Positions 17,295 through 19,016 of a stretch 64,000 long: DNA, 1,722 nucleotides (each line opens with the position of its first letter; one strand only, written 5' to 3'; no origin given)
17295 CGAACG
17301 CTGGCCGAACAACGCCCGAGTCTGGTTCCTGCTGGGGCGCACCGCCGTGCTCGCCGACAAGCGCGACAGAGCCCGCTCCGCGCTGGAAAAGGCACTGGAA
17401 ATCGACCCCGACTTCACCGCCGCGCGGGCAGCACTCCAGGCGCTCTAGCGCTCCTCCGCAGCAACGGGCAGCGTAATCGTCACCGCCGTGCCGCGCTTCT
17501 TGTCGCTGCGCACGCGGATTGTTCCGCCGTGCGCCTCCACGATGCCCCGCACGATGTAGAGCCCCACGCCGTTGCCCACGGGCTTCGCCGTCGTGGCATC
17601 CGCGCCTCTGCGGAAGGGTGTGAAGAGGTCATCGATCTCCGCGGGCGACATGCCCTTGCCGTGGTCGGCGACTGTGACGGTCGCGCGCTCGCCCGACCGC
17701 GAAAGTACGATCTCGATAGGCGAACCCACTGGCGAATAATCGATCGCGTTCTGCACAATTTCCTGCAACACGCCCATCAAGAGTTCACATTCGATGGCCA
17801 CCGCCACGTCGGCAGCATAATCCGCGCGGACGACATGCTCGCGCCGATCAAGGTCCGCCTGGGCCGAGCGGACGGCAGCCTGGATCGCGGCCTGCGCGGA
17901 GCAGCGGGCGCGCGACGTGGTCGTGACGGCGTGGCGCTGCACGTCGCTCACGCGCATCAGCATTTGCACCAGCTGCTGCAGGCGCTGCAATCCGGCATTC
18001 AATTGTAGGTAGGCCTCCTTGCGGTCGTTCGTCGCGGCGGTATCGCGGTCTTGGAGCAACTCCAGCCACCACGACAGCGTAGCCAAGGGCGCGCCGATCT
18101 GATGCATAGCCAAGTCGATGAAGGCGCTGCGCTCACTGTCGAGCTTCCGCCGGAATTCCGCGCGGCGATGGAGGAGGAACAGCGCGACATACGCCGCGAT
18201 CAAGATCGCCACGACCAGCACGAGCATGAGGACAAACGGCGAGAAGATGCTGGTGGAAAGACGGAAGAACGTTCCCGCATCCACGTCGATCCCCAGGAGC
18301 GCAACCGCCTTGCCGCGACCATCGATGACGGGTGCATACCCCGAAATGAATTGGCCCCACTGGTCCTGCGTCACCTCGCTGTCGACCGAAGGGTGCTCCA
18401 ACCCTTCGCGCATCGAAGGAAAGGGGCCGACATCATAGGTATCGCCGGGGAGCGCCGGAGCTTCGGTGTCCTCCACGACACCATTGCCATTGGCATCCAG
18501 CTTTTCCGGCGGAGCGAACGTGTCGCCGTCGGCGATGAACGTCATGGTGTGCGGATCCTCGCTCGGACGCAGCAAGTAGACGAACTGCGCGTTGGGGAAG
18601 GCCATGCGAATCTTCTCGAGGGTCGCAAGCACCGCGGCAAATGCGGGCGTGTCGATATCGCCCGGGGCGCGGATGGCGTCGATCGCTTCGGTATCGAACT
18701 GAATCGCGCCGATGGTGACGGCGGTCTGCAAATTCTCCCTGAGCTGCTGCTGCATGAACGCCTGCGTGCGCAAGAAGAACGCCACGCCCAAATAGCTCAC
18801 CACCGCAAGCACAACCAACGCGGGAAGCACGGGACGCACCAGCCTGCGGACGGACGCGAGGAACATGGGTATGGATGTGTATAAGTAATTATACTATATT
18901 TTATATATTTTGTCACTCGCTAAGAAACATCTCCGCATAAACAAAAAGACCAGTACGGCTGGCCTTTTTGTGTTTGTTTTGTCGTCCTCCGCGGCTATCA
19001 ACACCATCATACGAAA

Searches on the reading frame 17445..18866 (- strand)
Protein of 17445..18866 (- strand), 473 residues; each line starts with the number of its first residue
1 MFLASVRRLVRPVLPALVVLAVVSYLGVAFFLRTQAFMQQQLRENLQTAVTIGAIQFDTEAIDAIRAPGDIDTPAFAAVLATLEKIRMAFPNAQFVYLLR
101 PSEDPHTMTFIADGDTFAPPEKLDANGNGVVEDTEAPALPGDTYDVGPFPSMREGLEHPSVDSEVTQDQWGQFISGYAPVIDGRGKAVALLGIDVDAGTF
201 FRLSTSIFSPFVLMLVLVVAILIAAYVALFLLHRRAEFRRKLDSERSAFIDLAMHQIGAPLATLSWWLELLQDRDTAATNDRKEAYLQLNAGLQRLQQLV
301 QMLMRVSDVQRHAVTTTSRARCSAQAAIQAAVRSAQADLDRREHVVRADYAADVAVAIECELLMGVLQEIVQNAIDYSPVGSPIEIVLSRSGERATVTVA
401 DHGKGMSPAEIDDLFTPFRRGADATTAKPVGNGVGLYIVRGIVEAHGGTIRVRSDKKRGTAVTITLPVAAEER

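Call 85: search_protein_families(library=pfam, proteins=[window:17445-18866:-], max_evalue=0.00001)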
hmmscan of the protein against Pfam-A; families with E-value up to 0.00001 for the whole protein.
window:17445-18866:- (473 aa): 2 families
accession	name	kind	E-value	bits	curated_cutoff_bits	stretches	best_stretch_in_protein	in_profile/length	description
PF02518.31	HATPase_c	-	5.1e-28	98.2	26.4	1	363-469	6-110/111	Histidine kinase-, DNA gyrase B-, and HSP90-like ATPase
PF13581.12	HATPase_c_2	-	9.1e-08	32.6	27.4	1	366-465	35-126/127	Histidine kinase-like ATPase domain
